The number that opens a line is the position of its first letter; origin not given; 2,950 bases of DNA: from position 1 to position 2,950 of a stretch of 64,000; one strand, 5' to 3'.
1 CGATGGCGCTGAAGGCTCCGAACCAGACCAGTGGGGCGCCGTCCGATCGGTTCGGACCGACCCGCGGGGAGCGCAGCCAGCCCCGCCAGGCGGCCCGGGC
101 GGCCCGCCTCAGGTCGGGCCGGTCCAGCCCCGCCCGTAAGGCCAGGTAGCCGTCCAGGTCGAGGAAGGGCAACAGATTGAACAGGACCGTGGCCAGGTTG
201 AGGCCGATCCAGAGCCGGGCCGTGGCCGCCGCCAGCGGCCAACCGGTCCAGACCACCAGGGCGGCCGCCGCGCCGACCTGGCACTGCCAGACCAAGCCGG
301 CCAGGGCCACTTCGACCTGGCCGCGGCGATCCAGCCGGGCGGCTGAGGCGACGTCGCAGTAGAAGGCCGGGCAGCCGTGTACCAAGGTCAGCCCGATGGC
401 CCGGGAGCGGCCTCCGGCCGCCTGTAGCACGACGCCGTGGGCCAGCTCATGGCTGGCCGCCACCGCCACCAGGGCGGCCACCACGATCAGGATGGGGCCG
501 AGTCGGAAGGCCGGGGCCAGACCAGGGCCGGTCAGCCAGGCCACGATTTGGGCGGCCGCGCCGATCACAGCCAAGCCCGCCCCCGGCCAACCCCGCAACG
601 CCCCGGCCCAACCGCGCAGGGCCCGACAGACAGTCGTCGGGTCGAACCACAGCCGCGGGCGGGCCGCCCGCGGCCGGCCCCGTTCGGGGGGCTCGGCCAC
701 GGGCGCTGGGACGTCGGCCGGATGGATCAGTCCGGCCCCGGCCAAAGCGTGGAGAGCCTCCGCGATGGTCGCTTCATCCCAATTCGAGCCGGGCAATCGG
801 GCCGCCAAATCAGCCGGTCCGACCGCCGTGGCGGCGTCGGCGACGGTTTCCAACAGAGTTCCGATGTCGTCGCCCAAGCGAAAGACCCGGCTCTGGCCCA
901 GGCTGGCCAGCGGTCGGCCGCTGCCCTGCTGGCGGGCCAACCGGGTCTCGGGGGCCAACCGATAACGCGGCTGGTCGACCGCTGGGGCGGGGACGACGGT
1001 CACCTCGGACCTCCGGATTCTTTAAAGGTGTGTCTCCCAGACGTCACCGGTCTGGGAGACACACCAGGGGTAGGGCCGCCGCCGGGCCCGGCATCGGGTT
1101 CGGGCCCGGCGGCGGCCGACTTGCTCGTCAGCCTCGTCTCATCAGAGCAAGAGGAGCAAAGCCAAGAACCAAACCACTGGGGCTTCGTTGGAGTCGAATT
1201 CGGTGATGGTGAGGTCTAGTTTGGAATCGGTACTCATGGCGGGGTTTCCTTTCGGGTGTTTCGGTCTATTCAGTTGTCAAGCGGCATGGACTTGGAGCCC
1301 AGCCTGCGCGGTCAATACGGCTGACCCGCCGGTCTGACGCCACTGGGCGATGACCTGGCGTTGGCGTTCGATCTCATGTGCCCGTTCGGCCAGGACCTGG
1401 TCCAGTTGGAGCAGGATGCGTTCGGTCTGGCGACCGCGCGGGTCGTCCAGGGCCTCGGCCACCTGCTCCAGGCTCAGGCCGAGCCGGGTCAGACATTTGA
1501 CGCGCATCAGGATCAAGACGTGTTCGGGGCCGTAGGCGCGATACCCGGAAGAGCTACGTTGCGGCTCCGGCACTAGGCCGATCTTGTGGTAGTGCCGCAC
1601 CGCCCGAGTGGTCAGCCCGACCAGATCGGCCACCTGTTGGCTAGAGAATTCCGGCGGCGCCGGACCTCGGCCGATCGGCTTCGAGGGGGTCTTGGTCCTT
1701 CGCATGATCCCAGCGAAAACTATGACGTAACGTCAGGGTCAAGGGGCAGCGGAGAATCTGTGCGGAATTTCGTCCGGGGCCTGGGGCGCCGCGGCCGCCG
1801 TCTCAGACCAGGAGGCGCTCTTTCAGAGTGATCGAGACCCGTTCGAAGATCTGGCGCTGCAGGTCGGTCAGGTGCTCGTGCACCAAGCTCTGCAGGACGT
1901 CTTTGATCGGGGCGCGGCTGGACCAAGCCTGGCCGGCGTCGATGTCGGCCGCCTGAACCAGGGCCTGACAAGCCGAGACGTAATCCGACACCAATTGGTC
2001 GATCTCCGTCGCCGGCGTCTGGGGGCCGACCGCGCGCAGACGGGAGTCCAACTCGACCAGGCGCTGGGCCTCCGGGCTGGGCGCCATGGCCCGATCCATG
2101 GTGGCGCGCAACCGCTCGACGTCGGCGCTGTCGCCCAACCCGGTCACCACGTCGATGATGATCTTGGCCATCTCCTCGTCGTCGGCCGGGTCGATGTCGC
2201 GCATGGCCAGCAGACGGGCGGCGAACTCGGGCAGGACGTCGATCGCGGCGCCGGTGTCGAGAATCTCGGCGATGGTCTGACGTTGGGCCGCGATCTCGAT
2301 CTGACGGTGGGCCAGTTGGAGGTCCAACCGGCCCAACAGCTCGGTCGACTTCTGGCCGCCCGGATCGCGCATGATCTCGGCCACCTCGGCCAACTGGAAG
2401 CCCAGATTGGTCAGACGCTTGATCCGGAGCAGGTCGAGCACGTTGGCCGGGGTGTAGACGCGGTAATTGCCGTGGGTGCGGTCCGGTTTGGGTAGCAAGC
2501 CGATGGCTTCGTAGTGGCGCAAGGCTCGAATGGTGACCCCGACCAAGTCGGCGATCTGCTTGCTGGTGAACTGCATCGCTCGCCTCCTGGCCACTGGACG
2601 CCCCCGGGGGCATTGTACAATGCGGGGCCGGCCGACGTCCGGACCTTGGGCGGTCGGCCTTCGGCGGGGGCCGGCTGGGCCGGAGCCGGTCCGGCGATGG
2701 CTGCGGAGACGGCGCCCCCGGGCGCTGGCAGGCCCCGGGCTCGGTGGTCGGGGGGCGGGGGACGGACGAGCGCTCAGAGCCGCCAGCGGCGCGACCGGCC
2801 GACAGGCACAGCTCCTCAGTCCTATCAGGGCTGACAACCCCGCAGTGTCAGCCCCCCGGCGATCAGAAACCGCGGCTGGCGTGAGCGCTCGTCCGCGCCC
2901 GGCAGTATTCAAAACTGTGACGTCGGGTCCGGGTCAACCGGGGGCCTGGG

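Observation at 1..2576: Candidate RiPP-like module at the window edge: MerR, MerR, 31-aa peptide, twin hairpins, RRE-like/M50 protease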

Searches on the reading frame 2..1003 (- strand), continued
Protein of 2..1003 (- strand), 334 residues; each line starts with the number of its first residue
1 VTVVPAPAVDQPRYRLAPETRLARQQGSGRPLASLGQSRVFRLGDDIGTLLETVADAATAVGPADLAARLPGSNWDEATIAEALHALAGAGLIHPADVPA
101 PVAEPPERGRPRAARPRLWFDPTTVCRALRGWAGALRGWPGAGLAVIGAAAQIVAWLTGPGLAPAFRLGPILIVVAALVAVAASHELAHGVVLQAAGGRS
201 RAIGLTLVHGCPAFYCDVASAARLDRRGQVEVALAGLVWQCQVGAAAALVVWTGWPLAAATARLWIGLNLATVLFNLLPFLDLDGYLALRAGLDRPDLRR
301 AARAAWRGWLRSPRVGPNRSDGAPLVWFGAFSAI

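Call 90: search_protein_families(library=ncbifam, proteins=[L019:12772-14373:-, L019:14832-16769:+, L019:16787-18412:+, L019:18477-20939:+, L020:1296-1988:+, L020:1990-2760:+, L017:2788-3774:+, L017:4685-6307:+, P0161, P0162], max_evalue=0.00001)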
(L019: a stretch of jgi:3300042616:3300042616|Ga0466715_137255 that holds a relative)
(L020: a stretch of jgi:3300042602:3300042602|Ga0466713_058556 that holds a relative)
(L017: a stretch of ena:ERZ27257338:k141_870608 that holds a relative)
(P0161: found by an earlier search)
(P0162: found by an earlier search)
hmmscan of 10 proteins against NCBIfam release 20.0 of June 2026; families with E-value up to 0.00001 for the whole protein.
L019:12772-14373:- (533 aa): 3 families
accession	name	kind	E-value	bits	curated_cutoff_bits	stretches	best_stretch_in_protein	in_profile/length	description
TIGR03604.1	TOMM_cyclo_SagD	subfamily_domain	1.4e-61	208.5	219.25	1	153-533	1-377/377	thiazole/oxazole-forming peptide maturase, SagD family component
TIGR03266.1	methan_mark_1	equivalog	1.9e-16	60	365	1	153-365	57-266/376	YcaO-related McrA-glycine thioamidation protein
TIGR00702.1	TIGR00702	domain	4.1e-11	42.6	75.65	1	236-364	135-265/377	YcaO-type kinase domain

L019:14832-16769:+ (645 aa): 1 family
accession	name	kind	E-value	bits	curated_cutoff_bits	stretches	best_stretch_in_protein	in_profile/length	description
TIGR03693.1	ocin_ThiF_like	hypoth_equivalog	1e-11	43.9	561.9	1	4-127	21-144/637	putative thiazole-containing bacteriocin maturation protein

L019:16787-18412:+ (541 aa): 2 families
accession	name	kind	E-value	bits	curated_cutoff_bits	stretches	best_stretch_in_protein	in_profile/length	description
TIGR03605.1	antibiot_sagB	domain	2.2e-30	105.4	78.4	2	104-235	11-135/173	SagB family peptide dehydrogenase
TIGR04511.1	SagB_rel_DH_2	exception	3e-15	56.1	240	2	391-491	233-336/380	putative peptide maturation dehydrogenase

L019:18477-20939:+ (821 aa): 0 families

L020:1296-1988:+ (230 aa): 179 families (the best 25 are shown)
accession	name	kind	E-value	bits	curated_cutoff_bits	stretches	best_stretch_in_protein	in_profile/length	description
TIGR03740.1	galliderm_ABC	subfamily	3.9e-45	154.2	309.75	1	7-224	3-218/223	lantibiotic protection ABC transporter ATP-binding subunit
TIGR01188.1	drrA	subfamily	3.4e-39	134.9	312.45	1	12-207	1-202/302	daunorubicin resistance ABC transporter, ATP-binding protein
NF010060.0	PRK13537.1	equivalog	1.7e-37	129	521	1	4-212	15-229/314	nodulation factor ABC transporter ATP-binding protein NodI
TIGR03522.1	GldA_ABC_ATP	equivalog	3.8e-37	128.4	402.6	1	8-211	6-214/301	gliding motility-associated ABC transporter ATP-binding subunit GldA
NF010059.0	PRK13536.1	equivalog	1.6e-36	125.7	549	1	7-212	46-257/342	nodulation factor ABC transporter ATP-binding protein NodI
TIGR01288.1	nodI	equivalog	3.5e-36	124.8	424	1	7-217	7-223/303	nodulation factor ABC transporter ATP-binding protein NodI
TIGR04406.1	LPS_export_lptB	equivalog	5.3e-34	117.6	240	1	5-226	2-234/239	LPS export ABC transporter ATP-binding protein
TIGR03864.1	PQQ_ABC_ATP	hypoth_equivalog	1.3e-33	116.4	302.25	1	5-215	2-218/236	ABC transporter, ATP-binding subunit, PQQ-dependent alcohol dehydrogenase system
NF033858.1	ABC2_perm_RbbA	equivalog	1.1e-30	106.3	1050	1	4-209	266-477/909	ribosome-associated ATPase/putative transporter RbbA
TIGR03873.1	F420-0_ABC_ATP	hypoth_equivalog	3.7e-30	105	372.4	1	5-217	2-225/256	putative F420-0 ABC transporter ATP-binding protein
TIGR01189.1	ccmA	equivalog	8.2e-30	103.9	131.6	1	15-189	11-187/198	heme ABC exporter ATP-binding protein CcmA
TIGR03411.1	urea_trans_UrtD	equivalog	4.6e-29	101.8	304.1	2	105-226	119-241/242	urea ABC transporter ATP-binding protein UrtD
TIGR04521.1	ECF_ATPase_2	equivalog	7.7e-29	100.6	330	2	109-222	123-238/279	energy-coupling factor transporter ATPase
TIGR01166.1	cbiO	subfamily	2e-28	99.2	211.8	2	97-187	91-185/190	cobalt ABC transporter, ATP-binding protein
NF008442.0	PRK11288.1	equivalog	2.1e-28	98.9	689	1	2-206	5-220/504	L-arabinose ABC transporter ATP-binding protein AraG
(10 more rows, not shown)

L020:1990-2760:+ (256 aa): 0 families

L017:2788-3774:+ (328 aa): 12 families
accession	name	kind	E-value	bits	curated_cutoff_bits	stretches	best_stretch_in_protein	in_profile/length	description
NF045472.1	Opp4B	equivalog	2.8e-42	145.1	450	1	1-324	1-319/319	oligopeptide ABC transporter permease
NF045470.1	Opp2B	equivalog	1.9e-38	132.4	350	1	57-324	50-300/300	nickel ABC transporter permease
NF045471.1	Opp3B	equivalog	3.5e-35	121.9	480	1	1-324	1-303/308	oligopeptide ABC transporter permease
TIGR02789.1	nickel_nikB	equivalog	4.2e-31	108.5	447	1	1-326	1-309/314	nickel ABC transporter permease subunit NikB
NF045469.1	Opp1B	equivalog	5.9e-30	104.8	380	1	1-324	1-307/307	nickel/cobalt ABC transporter permease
NF008161.0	PRK10914.1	equivalog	1.4e-28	100.1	590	1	186-326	198-338/339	dipeptide ABC transporter permease DppB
NF007677.0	PRK10352.1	equivalog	8.7e-28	97.3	433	1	1-326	1-309/314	nickel ABC transporter permease subunit NikB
NF007008.0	PRK09471.1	equivalog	1.1e-27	97.3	388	1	1-324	1-305/306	oligopeptide ABC transporter permease OppB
NF011661.0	PRK15081.1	equivalog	7.6e-26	91.3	463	1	1-324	1-304/306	glutathione ABC transporter permease GsiC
NF011690.0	PRK15110.1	equivalog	4.1e-25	88.9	432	1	63-321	39-311/321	putrescine export ABC transporter permease SapB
NF043081.1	MMSYN1_0165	equivalog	2.7e-19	69.4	350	1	71-324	150-385/388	oligopeptide ABC transporter permease OppB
NF011712.0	PRK15133.1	subfamily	1.1e-15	57.5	445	1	43-328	80-364/364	microcin C ABC transporter permease YejB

L017:4685-6307:+ (541 aa): 182 families (the best 25 are shown)
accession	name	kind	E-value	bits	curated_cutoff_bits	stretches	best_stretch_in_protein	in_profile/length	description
NF007010.1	PRK09473.1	subfamily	9e-95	317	575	3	160-352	120-313/318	oligopeptide ABC transporter ATP-binding protein OppD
NF007613.0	PRK10261.1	equivalog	3.5e-89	299.9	1077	2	16-296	12-274/623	glutathione ABC transporter ATP-binding protein GsiA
NF008453.0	PRK11308.1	subfamily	4.1e-87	292.5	408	3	162-355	135-328/334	dipeptide ABC transporter ATP-binding protein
NF011713.0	PRK15134.1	equivalog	1.2e-85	288.1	834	3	160-304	126-270/529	microcin C ABC transporter ATP-binding protein YejF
NF011659.0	PRK15079.1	equivalog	5.9e-84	281.6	540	3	163-352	139-330/334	murein tripeptide/oligopeptide ABC transporter ATP binding protein OppF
NF008246.0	PRK11022.1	equivalog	1.6e-83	280.5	541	3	160-353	123-317/326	dipeptide ABC transporter ATP-binding protein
TIGR02769.1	nickel_nikE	equivalog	2.8e-75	253.2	332.55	3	409-541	22-155/265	nickel import ATP-binding protein NikE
TIGR02770.1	nickel_nikD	equivalog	1.8e-72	243.5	318.7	3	158-293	93-228/230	nickel import ATP-binding protein NikD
NF007739.0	PRK10419.1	subfamily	2.8e-69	233.6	354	3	412-541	26-156/268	nickel ABC transporter ATP-binding protein NikE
NF043079.1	MMSYN1_0167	equivalog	9.2e-69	232.7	740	2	159-332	339-516/561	oligopeptide ABC transporter ATP-binding protein OppD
NF047576.1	opine_ATP_CntF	equivalog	3.1e-68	229.8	385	3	163-292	122-251/264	staphylopine uptake ABC transporter ATP-binding protein CntF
NF047578.1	opine_ATP_CntD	equivalog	1e-66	224.9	380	3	164-292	123-251/266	staphylopine uptake ABC transporter ATP-binding protein CntD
NF043071.1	DppF_dipep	equivalog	1.1e-66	225.6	660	3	161-338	135-315/331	dipeptide ABC transporter ATP-binding subunit DppF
NF011674.0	PRK15093.1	equivalog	1e-63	215.5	627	2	15-351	2-322/330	putrescine export ABC transporter ATP-binding protein SapD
NF043078.1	MMSYN1_0168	equivalog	7.2e-54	183.5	800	2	169-297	474-600/649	oligopeptide ABC transporter ATP-binding protein OppF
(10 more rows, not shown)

P0161 (397 aa): 1 family
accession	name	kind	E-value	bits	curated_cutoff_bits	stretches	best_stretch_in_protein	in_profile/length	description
NF041824.1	daptide_HExxH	equivalog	3.5e-52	177.8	300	1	38-387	15-369/379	daptide biosynthesis intramembrane metalloprotease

P0162 (421 aa): 2 families
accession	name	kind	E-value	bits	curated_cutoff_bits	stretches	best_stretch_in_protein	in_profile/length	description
NF041824.1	daptide_HExxH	equivalog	2.1e-63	214.8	300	1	27-373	11-363/379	daptide biosynthesis intramembrane metalloprotease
NF058609.1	RiPP_HExxH_LiaK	equivalog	2.6e-06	27.3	225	1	187-304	99-216/246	YydH/LiaK family epipeptide maturation metalloprotease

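Call 100: search_dna_similar(query=P0001, collection=plasmids, mode=protein, max_evalue=1e-8, max_rows=15)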
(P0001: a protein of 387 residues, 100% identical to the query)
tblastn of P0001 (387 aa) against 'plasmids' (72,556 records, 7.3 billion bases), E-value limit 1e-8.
Records with a match: 6; places in all: 6; records where one place covers at least 80% of the query: 0.
Best place of each record, by identity: <60% 6.
By first word of the organism name: Streptomyces 5; Actinomyces 1.
By predicted mobility (MOB-suite, as given by PLSDB): non-mobilizable 6.
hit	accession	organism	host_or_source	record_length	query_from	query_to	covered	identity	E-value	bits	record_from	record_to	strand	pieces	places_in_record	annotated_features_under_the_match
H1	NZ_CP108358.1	Streptomyces sp. NBC_01351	-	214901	185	286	26%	48.1%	2e-11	73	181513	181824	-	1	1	mpaP: daptide biosynthesis intramembrane metalloprotease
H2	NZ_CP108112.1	Streptomyces virginiae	-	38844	185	286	26%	46.7%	5e-14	81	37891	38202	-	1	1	mpaP: daptide biosynthesis intramembrane metalloprotease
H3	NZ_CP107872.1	Streptomyces virginiae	-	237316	185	286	26%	46.7%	5e-14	81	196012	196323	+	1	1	mpaP: daptide biosynthesis intramembrane metalloprotease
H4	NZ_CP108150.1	Streptomyces virginiae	-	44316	185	286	26%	46.7%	6e-14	81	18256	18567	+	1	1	mpaP: daptide biosynthesis intramembrane metalloprotease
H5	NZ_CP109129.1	Streptomyces virginiae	-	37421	185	286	26%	46.7%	7e-14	81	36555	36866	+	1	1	none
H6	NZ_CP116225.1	Actinomyces oris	Homo sapiens,Cell culture,oral cavity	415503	185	286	26%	44.2%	1e-10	71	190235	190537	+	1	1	hypothetical protein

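Call 101: get_annotated_region(hit=H3, flank=9000)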
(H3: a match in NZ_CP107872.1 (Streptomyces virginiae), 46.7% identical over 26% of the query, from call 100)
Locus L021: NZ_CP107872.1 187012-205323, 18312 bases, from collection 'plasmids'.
description: Streptomyces virginiae strain NBC 00488 plasmid unnamed1, complete sequence
organism: Streptomyces virginiae (NCBI taxid 1961)
taxonomy: Bacteria; Actinomycetota; Actinomycetes; Kitasatosporales; Streptomycetaceae; Streptomyces; Streptomyces virginiae
host: -; source: -; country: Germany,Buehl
typing (MOB-suite, as given by PLSDB): non-mobilizable; replicon rep_cluster_43
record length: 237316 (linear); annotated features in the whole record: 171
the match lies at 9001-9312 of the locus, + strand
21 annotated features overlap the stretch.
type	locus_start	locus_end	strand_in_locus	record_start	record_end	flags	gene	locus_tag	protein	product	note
CDS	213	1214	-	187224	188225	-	-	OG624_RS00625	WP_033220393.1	helix-turn-helix transcriptional regulator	GO:0006355 - regulation of DNA-templated transcription [Evidence IEA]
CDS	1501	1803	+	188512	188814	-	-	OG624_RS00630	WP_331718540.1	hypothetical protein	-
CDS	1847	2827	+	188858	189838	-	-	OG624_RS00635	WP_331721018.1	LLM class flavin-dependent oxidoreductase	-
CDS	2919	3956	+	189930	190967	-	mpaB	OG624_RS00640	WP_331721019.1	daptide biosynthesis RiPP recognition protein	-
CDS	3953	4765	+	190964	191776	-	mpaM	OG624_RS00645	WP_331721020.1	daptide-type RiPP biosynthesis methyltransferase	-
CDS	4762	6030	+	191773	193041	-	mpaD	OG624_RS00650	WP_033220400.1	daptide-type RiPP biosynthesis aminotransferase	-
CDS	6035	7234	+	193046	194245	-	mpaC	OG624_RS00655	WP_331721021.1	daptide-type RiPP biosynthesis dehydogenase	-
CDS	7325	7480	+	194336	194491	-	-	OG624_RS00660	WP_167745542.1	daptide-type RiPP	-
CDS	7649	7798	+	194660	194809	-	-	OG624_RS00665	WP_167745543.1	daptide-type RiPP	-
CDS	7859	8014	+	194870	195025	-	-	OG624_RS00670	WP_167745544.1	daptide-type RiPP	-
CDS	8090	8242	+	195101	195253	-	-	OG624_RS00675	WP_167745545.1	daptide-type RiPP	-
CDS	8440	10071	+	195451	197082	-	mpaP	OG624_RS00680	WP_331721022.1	daptide biosynthesis intramembrane metalloprotease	GO:0031179 - peptide modification [Evidence IEA]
CDS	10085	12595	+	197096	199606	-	lanKC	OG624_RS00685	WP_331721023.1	class III lanthionine synthetase LanKC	GO:0005975 - carbohydrate metabolic process [Evidence IEA]; GO:0006468 - protein phosphorylation [Evidence IEA]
CDS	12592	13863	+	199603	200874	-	-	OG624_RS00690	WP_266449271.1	YcaO-like family protein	-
CDS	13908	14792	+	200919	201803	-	-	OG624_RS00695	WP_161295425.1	ATP-binding cassette domain-containing protein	-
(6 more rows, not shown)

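Call 102: get_annotated_region(hit=H6, flank=8000)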
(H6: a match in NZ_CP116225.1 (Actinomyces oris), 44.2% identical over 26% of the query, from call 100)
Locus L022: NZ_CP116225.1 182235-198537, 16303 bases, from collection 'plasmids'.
description: Actinomyces oris strain WVU627 plasmid unnamed1, complete sequence
organism: Actinomyces oris (NCBI taxid 544580)
taxonomy: Bacteria; Actinomycetota; Actinomycetes; Actinomycetales; Actinomycetaceae; Actinomyces; Actinomyces oris
host: -; source: Homo sapiens,Cell culture,oral cavity; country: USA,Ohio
typing (MOB-suite, as given by PLSDB): non-mobilizable
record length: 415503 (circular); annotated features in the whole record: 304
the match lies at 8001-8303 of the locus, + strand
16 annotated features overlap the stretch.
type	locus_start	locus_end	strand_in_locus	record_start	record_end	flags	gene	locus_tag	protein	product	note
CDS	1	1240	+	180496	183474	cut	-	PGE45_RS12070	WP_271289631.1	lysylphosphatidylglycerol synthase transmembrane domain-containing protein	-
CDS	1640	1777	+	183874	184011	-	-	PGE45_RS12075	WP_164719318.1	hypothetical protein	-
CDS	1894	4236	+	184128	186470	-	-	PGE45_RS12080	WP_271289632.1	hypothetical protein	-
CDS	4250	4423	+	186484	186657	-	-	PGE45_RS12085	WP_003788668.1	hypothetical protein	-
CDS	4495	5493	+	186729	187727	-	-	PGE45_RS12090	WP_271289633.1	zinc-binding alcohol dehydrogenase family protein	-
CDS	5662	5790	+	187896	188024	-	-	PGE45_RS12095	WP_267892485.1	hypothetical protein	-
CDS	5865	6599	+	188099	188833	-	-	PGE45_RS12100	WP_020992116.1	ABC transporter ATP-binding protein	-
CDS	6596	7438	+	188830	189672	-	-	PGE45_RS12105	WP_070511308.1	hypothetical protein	-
CDS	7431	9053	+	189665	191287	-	-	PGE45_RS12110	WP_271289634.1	hypothetical protein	-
CDS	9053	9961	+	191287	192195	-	-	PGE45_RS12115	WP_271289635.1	helix-turn-helix domain-containing protein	GO:0006355 - regulation of DNA-templated transcription [Evidence IEA]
CDS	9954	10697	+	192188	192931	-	mpaM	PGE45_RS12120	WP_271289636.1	daptide-type RiPP biosynthesis methyltransferase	-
CDS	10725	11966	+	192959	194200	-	mpaD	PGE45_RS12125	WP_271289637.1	daptide-type RiPP biosynthesis aminotransferase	-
CDS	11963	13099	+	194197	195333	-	-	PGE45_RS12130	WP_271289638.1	iron-containing alcohol dehydrogenase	-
CDS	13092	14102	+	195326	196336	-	-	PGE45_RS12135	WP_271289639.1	YcaO-like family protein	-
CDS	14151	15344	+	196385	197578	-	-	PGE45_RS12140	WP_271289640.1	histidine kinase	GO:0000160 - phosphorelay signal transduction system [Evidence IEA]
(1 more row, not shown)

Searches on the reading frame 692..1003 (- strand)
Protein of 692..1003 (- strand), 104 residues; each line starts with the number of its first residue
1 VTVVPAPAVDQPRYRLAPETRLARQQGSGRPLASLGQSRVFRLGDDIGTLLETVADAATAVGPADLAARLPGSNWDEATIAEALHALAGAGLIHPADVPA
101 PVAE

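Call 97: search_solved_structures(query=A7, max_evalue=10)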
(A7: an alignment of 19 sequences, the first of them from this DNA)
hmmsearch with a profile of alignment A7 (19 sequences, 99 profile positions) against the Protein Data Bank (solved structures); distinct sequences matched with E-value up to 10: 17.
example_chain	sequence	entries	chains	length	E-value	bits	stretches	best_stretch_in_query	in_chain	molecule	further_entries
6ix7_A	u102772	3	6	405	0.027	17.6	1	31-94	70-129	O-methyltransferase lepI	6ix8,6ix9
6inw_A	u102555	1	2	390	0.044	17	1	34-94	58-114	O-methyltransferase lepI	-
6ix3_A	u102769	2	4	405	0.046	16.9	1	34-94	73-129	O-methyltransferase lepI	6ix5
5zzd_A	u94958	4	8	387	0.048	16.8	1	34-94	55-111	O-methyltransferase lepI | O-methyltransferase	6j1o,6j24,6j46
6iv7_A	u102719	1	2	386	0.049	16.8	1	34-94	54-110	methyltransferase lepI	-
1lea_A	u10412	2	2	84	0.081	16.1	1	45-93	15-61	LEXA REPRESSOR DNA BINDING DOMAIN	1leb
6nly_B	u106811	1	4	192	0.15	15.3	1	34-83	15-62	Alanine--tRNA ligase, mitochondrial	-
3tgn_A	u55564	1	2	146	0.15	15.2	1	52-95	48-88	Adc operon repressor AdcR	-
6now_A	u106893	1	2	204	0.17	15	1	35-83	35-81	Alanine--tRNA ligase, mitochondrial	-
7dh7_A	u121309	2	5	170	0.3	14.3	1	32-96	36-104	Transcriptional regulator fur family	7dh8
1qwk_A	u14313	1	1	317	0.36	14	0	47-80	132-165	aldo-keto reductase family 1 member C1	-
7dww_B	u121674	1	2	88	0.59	13.3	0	15-49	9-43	msDPBB_sym2 protein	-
9f27_A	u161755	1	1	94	0.71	13.1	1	45-88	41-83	RPA32 subunit of the hetero-oligomeric complex involved in homologous recombination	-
1ku9_A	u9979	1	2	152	0.93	12.7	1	34-91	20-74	hypothetical protein MJ223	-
9f29_C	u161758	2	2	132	1.5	12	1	45-88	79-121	RPA32 subunit of the hetero-oligomeric complex involved in homologous recombination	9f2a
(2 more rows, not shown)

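Call 98: search_protein_families(library=pfam, alignment_id=A7, max_evalue=1)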
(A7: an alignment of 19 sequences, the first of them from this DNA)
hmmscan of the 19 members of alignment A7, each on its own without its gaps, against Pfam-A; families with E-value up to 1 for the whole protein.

A. member 1, seq(104 aa): 1 family
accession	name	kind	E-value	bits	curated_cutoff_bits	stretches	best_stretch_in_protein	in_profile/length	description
PF03450.22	CO_deh_flav_C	-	0.045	14.3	25.5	1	57-89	40-72/102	CO dehydrogenase flavoprotein C-terminal domain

B. families by the number of members that match (of 19 scanned): 19 families
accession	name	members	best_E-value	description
PF08100.18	Dimerisation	4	0.027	O-methyltransferase dimerisation domain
PF12802.13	MarR_2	3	0.0012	MarR family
PF09339.16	HTH_IclR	2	0.0012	IclR helix-turn-helix domain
PF25213.1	HVO_A0261_N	2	0.0029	HVO_A0261 N-terminal domain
PF07848.18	PaaX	2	0.016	PaaX-like protein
PF04157.22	EAP30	2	0.017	EAP30/Vps36 family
PF12840.13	HTH_20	1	0.0076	Helix-turn-helix domain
PF17782.7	DprA_WH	1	0.0083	DprA winged helix domain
PF21978.1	SEHBP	1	0.021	Transcriptional regulator SEHBP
PF13545.12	HTH_Crp_2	1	0.04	Crp-like helix-turn-helix domain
PF03450.22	CO_deh_flav_C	1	0.045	CO dehydrogenase flavoprotein C-terminal domain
PF00392.27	GntR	1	0.054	Bacterial regulatory proteins, gntR family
PF01978.25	TrmB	1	0.068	Sugar-specific transcriptional regulator TrmB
PF01325.25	Fe_dep_repress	1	0.1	Iron dependent repressor, N-terminal DNA binding domain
PF23362.1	DHX37_C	1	0.14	DEAH helicase DHX37 C-terminal domain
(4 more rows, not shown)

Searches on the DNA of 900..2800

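Call 72: search_rna_families(source=window, start=900, end=2800, threshold=evalue, max_evalue=1)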
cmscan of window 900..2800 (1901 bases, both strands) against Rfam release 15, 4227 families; matches with E-value up to 1: 1.
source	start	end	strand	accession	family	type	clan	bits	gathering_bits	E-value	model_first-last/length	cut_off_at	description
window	2179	2265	+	RF01781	ASdes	Gene; sRNA;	-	23.1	40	0.024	1-68/68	no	ASdes TB sRNA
